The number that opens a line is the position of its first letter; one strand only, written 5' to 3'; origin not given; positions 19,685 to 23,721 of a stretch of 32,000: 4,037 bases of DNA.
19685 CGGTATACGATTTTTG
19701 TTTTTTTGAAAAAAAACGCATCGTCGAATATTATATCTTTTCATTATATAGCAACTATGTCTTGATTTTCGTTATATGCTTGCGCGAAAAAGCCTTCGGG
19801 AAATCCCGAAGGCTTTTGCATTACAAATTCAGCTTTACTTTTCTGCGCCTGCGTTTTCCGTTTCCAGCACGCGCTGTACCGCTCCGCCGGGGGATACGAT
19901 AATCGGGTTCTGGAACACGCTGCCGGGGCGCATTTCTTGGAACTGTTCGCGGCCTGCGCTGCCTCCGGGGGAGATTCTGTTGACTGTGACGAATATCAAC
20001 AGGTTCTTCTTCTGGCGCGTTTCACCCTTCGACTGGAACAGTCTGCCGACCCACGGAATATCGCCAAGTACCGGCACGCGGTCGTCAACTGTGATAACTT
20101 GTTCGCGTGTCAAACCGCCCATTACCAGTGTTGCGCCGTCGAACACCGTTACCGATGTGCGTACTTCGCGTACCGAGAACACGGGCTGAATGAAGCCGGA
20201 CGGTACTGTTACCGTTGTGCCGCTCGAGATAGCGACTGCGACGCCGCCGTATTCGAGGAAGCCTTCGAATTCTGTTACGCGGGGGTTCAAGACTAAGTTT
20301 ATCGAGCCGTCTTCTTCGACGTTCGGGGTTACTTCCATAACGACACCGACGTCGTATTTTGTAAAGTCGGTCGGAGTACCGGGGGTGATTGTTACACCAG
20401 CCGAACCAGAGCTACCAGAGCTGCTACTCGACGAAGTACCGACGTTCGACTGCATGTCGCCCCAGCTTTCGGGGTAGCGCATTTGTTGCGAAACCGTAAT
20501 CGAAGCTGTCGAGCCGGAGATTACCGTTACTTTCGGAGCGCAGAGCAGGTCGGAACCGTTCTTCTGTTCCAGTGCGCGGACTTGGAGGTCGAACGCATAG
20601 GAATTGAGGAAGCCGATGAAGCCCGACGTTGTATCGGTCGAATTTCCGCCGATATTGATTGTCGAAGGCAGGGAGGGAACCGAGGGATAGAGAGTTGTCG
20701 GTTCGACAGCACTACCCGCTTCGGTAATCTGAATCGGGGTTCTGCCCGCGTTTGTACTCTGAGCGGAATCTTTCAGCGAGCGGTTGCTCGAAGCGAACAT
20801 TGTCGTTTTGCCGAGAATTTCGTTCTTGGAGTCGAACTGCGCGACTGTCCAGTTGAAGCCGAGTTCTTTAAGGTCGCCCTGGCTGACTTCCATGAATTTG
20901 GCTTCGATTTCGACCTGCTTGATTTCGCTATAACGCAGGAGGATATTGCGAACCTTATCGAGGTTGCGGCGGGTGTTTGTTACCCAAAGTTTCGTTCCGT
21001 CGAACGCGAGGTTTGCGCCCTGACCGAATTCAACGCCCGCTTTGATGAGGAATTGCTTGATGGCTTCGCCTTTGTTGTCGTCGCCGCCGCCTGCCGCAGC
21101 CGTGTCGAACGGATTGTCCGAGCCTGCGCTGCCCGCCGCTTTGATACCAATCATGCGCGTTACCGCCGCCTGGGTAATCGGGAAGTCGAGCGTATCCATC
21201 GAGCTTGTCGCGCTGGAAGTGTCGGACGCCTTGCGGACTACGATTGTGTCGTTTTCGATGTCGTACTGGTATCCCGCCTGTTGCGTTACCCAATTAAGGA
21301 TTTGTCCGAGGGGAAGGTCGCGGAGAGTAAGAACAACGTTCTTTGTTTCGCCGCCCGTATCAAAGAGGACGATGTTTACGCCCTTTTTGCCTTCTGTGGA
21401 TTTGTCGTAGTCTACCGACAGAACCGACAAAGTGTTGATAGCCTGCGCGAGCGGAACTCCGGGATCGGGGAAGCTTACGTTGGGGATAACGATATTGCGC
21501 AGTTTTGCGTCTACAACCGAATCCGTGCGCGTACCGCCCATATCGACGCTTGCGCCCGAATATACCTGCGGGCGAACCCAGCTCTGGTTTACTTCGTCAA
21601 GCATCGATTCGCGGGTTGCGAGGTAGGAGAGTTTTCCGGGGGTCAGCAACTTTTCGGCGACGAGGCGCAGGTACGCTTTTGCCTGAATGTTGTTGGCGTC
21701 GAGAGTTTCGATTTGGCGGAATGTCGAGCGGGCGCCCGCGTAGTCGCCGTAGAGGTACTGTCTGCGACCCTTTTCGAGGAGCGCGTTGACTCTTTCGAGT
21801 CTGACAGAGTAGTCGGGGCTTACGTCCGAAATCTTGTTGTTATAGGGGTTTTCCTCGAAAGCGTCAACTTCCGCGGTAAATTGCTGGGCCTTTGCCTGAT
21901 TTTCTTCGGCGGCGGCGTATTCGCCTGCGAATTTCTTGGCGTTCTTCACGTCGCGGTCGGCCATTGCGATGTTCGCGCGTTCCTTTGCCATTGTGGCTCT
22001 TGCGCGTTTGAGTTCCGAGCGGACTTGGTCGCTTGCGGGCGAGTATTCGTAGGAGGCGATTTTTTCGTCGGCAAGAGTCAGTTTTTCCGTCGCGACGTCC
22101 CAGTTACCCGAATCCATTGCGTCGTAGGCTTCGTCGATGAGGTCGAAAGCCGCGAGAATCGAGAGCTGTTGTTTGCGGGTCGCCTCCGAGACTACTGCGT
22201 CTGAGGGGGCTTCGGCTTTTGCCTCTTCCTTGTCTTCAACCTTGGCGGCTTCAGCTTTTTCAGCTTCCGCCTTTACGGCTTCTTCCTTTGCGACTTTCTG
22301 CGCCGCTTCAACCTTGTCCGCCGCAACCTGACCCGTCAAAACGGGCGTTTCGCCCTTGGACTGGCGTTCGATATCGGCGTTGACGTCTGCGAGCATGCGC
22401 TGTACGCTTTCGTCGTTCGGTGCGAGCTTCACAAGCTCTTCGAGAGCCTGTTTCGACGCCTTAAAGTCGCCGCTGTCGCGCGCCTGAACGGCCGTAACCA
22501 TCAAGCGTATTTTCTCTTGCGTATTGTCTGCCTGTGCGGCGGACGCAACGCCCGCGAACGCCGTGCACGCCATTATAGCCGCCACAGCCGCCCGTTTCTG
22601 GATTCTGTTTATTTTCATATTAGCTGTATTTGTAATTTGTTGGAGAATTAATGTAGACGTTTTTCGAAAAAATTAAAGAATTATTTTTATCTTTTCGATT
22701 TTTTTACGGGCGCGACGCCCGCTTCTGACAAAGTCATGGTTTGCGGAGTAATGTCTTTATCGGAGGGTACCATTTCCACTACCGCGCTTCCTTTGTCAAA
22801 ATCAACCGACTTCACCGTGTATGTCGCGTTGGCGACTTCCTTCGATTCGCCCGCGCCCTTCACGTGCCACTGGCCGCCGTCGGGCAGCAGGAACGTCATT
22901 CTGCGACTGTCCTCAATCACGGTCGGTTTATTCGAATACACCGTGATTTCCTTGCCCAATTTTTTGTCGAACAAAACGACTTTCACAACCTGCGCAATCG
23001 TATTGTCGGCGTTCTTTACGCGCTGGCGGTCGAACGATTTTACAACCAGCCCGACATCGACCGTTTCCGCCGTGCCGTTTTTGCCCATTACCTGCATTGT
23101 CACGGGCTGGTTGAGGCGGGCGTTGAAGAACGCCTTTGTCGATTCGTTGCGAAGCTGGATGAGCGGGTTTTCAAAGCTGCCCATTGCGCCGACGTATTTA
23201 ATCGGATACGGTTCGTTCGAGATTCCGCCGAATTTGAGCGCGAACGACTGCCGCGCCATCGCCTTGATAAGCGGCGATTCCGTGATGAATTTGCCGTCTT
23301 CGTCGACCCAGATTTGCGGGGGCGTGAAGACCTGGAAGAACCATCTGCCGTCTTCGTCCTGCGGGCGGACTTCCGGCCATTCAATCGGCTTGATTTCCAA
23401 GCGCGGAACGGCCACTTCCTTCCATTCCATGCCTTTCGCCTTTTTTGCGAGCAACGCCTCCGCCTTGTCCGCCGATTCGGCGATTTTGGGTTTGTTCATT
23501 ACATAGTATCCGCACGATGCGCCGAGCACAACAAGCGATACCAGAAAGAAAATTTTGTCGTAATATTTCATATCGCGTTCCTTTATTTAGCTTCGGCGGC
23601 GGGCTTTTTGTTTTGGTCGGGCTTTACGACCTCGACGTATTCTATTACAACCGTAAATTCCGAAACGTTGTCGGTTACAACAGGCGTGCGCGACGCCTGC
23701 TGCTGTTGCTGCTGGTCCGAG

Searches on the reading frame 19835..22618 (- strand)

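Call 5: search_protein_families(library=pfam, proteins=[window:19835-22618:-], max_evalue=0.1)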
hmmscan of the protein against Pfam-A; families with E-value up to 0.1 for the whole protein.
window:19835-22618:- (927 aa): 3 families
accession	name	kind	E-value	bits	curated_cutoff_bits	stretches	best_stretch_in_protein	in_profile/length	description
PF00263.26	Secretin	-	4.8e-34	117.8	27.5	1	682-879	1-165/169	Bacterial type II and III secretion system protein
PF07660.19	STN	-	0.0021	18.3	28.4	1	426-464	14-52/52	Secretin and TonB N terminus short domain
PF13428.12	TPR_14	-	0.011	16.8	23.5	0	46-78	11-43/44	Tetratricopeptide repeat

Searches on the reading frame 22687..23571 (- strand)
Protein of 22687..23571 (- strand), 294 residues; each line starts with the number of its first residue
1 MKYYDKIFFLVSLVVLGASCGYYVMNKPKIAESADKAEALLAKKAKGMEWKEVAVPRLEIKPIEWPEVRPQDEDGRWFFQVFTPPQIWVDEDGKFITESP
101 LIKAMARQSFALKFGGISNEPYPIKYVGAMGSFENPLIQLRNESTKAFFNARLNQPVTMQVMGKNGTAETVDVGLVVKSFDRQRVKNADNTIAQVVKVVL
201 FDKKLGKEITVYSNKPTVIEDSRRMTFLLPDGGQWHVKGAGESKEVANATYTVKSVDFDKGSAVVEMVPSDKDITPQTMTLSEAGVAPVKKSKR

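Call 23: search_protein_families(library=pfam, proteins=[window:22687-23571:-], max_evalue=0.01)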
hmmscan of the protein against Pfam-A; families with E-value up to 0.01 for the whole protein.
window:22687-23571:- (294 aa): 1 family
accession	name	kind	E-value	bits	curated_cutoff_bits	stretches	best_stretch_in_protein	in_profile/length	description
PF04847.18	Calcipressin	-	0.0067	16.7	23.5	0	176-230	28-85/186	Calcipressin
